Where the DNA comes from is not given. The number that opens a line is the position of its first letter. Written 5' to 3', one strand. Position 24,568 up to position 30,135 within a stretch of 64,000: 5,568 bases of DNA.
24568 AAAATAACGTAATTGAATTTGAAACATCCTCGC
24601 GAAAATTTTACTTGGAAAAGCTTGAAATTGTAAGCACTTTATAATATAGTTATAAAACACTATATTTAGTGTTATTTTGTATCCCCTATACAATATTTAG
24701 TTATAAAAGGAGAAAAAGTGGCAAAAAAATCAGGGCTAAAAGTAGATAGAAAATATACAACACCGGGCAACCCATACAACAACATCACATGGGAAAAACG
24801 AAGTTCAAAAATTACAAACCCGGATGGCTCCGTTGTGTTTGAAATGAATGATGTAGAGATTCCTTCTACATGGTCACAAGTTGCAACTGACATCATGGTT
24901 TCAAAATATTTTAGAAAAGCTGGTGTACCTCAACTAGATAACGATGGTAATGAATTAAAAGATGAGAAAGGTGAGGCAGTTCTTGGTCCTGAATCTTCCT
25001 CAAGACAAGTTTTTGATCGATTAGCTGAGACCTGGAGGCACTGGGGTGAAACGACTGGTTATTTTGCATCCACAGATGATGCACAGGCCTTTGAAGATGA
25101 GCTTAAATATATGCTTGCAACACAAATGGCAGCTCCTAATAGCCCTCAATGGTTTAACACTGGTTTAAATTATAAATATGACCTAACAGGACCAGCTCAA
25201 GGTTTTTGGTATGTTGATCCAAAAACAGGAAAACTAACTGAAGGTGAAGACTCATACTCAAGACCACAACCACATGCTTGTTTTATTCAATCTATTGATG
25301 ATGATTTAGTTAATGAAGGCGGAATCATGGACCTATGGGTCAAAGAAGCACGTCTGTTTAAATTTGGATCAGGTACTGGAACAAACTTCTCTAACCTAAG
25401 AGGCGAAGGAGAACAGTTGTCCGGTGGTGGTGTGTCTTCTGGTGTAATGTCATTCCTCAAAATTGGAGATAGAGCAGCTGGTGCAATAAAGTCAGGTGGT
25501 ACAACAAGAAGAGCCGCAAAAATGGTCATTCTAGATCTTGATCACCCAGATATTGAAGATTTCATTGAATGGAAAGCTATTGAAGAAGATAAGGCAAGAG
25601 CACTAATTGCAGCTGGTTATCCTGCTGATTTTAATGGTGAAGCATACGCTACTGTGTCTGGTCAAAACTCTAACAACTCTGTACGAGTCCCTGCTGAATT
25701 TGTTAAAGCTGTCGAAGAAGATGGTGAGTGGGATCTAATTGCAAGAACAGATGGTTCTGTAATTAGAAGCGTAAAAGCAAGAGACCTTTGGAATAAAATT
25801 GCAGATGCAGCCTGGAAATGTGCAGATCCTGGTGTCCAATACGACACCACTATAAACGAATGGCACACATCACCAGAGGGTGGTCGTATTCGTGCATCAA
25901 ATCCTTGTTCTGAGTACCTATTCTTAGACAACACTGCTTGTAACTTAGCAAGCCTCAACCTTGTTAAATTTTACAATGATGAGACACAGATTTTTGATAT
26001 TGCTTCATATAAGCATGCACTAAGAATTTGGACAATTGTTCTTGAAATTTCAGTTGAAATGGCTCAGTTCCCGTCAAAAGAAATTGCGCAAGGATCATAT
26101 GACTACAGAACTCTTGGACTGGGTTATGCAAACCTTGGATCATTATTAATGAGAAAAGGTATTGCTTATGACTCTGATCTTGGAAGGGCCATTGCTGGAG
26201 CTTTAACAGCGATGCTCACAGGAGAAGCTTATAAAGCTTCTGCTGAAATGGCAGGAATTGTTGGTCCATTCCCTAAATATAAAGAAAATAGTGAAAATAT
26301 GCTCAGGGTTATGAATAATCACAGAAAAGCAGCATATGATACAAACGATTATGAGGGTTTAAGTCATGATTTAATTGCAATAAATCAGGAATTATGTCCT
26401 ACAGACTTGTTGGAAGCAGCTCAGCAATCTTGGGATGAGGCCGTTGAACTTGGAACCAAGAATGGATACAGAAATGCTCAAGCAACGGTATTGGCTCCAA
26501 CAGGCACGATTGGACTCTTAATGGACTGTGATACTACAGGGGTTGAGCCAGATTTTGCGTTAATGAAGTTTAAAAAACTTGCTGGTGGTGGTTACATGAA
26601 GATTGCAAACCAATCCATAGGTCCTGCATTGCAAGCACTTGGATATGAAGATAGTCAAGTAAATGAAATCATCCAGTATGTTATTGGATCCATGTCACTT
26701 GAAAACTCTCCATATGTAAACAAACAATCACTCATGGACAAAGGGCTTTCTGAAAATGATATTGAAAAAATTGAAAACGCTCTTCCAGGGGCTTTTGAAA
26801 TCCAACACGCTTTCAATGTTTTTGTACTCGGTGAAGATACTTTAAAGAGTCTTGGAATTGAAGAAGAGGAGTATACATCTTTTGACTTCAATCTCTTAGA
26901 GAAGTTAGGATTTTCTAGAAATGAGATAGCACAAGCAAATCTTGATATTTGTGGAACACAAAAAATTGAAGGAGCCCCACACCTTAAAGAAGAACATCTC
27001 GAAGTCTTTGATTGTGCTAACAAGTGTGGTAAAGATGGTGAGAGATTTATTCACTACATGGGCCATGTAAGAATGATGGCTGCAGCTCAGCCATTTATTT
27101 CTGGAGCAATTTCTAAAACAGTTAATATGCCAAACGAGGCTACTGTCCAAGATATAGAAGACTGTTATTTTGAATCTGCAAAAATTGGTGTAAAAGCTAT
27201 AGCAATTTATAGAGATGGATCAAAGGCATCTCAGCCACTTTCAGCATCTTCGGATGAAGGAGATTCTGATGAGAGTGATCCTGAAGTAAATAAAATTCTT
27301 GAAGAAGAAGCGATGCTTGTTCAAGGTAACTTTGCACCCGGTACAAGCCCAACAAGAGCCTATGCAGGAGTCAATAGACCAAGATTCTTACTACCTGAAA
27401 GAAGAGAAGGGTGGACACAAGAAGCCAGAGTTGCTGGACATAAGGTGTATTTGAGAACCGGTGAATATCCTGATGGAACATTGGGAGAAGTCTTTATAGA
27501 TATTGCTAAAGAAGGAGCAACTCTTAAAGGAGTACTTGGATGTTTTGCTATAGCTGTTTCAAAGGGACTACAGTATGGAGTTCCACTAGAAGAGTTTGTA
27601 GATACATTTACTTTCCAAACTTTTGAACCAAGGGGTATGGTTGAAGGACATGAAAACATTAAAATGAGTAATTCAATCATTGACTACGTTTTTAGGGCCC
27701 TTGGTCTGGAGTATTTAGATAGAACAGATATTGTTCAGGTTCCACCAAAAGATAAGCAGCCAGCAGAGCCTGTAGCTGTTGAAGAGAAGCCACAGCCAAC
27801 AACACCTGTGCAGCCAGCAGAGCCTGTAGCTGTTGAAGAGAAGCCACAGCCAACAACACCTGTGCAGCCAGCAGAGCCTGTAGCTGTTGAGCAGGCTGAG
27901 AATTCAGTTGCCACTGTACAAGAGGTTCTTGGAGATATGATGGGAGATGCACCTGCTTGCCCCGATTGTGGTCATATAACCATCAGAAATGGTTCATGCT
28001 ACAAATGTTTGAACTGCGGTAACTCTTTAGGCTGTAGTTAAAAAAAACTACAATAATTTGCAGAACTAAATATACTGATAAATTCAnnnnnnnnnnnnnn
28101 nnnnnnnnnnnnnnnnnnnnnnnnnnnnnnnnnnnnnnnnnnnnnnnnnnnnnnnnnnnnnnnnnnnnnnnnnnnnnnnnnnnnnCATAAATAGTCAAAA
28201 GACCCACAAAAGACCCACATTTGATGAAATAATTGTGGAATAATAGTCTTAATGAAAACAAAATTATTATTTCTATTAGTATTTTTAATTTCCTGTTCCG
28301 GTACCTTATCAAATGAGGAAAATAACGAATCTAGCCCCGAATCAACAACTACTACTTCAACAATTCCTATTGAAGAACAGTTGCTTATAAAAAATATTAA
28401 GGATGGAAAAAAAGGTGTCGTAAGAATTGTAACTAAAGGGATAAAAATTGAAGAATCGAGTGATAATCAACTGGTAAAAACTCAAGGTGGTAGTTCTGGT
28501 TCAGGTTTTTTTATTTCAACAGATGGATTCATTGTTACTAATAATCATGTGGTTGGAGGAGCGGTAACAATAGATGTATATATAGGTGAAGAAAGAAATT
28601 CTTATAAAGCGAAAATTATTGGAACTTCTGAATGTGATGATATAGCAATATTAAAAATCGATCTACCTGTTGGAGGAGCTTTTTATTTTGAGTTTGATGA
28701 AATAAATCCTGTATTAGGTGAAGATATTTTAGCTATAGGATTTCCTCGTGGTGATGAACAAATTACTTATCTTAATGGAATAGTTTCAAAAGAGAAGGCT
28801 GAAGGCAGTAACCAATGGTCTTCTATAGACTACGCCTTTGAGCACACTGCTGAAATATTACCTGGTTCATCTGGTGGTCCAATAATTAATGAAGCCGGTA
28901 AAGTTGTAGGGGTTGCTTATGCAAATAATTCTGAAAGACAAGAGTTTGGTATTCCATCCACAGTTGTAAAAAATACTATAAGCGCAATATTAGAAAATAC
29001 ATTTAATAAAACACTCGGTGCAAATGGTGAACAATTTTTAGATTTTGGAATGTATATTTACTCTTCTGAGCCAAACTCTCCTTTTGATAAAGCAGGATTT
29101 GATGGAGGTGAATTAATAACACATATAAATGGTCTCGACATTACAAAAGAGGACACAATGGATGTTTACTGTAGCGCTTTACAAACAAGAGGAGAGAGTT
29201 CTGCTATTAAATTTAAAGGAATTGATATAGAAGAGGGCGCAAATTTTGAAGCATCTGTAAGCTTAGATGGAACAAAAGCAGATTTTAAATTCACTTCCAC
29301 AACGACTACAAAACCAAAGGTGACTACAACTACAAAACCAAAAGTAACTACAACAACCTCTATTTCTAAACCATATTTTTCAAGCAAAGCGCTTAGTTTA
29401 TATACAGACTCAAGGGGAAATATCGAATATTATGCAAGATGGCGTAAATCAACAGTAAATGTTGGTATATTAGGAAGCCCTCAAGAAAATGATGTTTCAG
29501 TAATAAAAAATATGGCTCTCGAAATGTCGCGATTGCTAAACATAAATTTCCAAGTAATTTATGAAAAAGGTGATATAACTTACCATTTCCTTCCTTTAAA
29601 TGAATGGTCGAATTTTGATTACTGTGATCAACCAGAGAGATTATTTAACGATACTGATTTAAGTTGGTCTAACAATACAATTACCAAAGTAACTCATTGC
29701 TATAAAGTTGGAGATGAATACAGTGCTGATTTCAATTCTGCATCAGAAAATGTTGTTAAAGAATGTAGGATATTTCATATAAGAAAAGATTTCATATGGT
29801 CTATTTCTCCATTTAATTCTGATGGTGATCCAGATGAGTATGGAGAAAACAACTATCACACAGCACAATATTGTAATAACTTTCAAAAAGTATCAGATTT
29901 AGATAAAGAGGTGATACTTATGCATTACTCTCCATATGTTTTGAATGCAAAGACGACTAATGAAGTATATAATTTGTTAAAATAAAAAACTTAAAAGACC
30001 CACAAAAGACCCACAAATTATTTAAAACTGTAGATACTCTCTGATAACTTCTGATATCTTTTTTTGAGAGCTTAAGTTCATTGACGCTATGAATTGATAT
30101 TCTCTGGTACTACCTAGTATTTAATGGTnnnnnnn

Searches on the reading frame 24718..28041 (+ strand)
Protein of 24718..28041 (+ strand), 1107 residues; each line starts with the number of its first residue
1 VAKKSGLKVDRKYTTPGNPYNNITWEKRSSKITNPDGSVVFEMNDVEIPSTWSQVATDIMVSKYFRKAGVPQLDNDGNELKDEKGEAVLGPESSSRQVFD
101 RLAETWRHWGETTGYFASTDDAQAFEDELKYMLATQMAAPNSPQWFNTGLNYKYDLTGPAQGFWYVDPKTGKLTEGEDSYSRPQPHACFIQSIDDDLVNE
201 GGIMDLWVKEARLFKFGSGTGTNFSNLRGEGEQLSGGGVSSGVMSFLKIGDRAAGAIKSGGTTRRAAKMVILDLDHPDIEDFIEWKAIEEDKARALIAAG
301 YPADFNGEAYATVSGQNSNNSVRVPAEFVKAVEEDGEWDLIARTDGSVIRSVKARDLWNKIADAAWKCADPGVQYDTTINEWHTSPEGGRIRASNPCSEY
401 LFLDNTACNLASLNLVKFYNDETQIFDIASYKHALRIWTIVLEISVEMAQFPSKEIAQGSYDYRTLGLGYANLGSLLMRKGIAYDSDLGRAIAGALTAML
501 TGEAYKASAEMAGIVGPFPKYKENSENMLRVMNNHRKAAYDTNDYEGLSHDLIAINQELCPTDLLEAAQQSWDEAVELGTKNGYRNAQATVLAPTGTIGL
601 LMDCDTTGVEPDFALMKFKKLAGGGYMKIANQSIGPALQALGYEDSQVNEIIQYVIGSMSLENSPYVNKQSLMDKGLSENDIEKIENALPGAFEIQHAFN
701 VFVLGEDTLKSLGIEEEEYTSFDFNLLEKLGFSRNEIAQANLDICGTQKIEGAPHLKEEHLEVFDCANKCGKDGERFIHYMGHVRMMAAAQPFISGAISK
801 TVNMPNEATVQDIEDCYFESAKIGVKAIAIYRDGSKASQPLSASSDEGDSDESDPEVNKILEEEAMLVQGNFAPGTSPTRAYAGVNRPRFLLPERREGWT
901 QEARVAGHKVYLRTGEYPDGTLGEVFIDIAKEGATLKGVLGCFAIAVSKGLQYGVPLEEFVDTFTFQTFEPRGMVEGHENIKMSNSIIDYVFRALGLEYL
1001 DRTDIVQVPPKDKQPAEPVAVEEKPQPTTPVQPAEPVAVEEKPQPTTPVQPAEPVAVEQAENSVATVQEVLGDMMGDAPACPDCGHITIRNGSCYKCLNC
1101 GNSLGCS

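Call 9: search_protein_families(library=ncbifam, proteins=[window:24718-28041:+], max_evalue=0.001)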
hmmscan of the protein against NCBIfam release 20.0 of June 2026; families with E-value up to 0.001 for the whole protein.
window:24718-28041:+ (1107 aa): 21 families
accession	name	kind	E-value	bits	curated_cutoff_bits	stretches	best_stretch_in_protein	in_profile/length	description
NF005736.0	PRK07562.1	equivalog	0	1632.9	1737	2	301-1019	380-1099/1222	vitamin B12-dependent ribonucleotide reductase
NF005122.0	PRK06556.1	equivalog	0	1271.9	859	2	3-670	20-627/960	vitamin B12-dependent ribonucleotide reductase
TIGR02504.1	NrdJ_Z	equivalog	1.6e-176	588.5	399.95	1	110-841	17-606/606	adenosylcobalamin-dependent ribonucleoside-diphosphate reductase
NF006417.0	PRK08665.1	equivalog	2.6e-106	356.6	961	2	184-645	93-477/759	vitamin B12-dependent ribonucleotide reductase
NF005010.0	PRK06406.1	subfamily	2.5e-70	237.7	1125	2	184-523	248-560/771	vitamin B12-dependent ribonucleotide reductase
TIGR02506.1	NrdE_NrdA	equivalog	1.3e-57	195.6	341.05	1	181-658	74-537/616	ribonucleoside-diphosphate reductase subunit alpha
NF006207.0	PRK08332.1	equivalog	9.4e-53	178.9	2400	3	216-397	697-860/1684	vitamin B12-dependent ribonucleotide reductase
NF006577.0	PRK09102.1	equivalog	3.1e-45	154.6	620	1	181-525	87-417/604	ribonucleoside-diphosphate reductase subunit alpha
NF005991.0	PRK08115.1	equivalog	5.3e-42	143.8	854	3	347-697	428-748/858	vitamin B12-dependent ribonucleotide reductase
NF005401.0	PRK06948.1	subfamily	9.2e-42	143.5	906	2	204-534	107-435/604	ribonucleotide reductase-like protein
NF005544.0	PRK07207.1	equivalog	6.6e-28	97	965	1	181-659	367-836/965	ribonucleoside-diphosphate reductase subunit alpha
NF009029.0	PRK12365.1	equivalog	7.1e-28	97.1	1350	1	183-659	452-919/1046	ribonucleoside-diphosphate reductase subunit alpha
NF006279.0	PRK08447.1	equivalog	2.1e-26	92.6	1082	2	182-401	210-430/789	ribonucleoside-diphosphate reductase subunit alpha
TIGR04170.1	RNR_1b_NrdE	exception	6.4e-24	84.2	750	1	182-604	158-582/698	class 1b ribonucleoside-diphosphate reductase subunit alpha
NF005101.0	PRK06539.1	equivalog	4.8e-21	74.5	988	1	182-652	221-680/822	ribonucleoside-diphosphate reductase subunit alpha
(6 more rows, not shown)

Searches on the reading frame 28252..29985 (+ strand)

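Call 9: search_protein_families(library=ncbifam, proteins=[window:28252-29985:+], max_evalue=0.001)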
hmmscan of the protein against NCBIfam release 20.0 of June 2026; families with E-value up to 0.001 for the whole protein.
window:28252-29985:+ (577 aa): 12 families
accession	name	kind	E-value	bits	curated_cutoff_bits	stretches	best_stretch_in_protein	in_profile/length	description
TIGR02037.1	degP_htrA_DO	subfamily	2.9e-32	112.2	416.2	1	75-351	54-340/434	Do family serine endopeptidase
NF041521.1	HhoA_HhoB_HtrA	equivalog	1.3e-25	90.4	450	1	80-243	56-220/335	HhoA/HhoB/HtrA family serine endopeptidase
NF047968.1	SerProtHtrA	equivalog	4e-23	82.3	470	1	19-301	27-325/357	serine protease HtrA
NF033740.0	MarP_fam_protase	equivalog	2.7e-20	72.8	250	1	79-233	209-362/390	MarP family serine protease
TIGR02038.1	protease_degS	equivalog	5e-18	65.4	422.95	1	49-304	51-318/351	outer membrane-stress sensor serine endopeptidase DegS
NF040960.1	MamE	equivalog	4.8e-16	58.5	800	1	80-224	121-266/659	magnetosome formation protease MamE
NF008147.1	PRK10898.1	equivalog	1.4e-15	57.3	408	1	55-222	57-215/352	outer membrane-stress sensor serine endopeptidase DegS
NF008189.1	PRK10942.1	equivalog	2e-15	56.3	720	1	68-298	100-346/477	serine endoprotease DegP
NF053637.1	SerProtHtrAspr2045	equivalog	3.3e-15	55.9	650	1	16-265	27-300/394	serine protease HtrA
NF007526.1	PRK10139.1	equivalog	3.7e-15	55.6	756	1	81-342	91-363/456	serine endoprotease DegQ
NF050055.1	SerProtHtrAMycob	equivalog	3.5e-14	52.6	800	1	74-312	220-477/502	serine protease HtrA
NF040961.1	MamO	equivalog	1.6e-13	49.9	800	1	77-253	94-274/648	magnetosome protein MamO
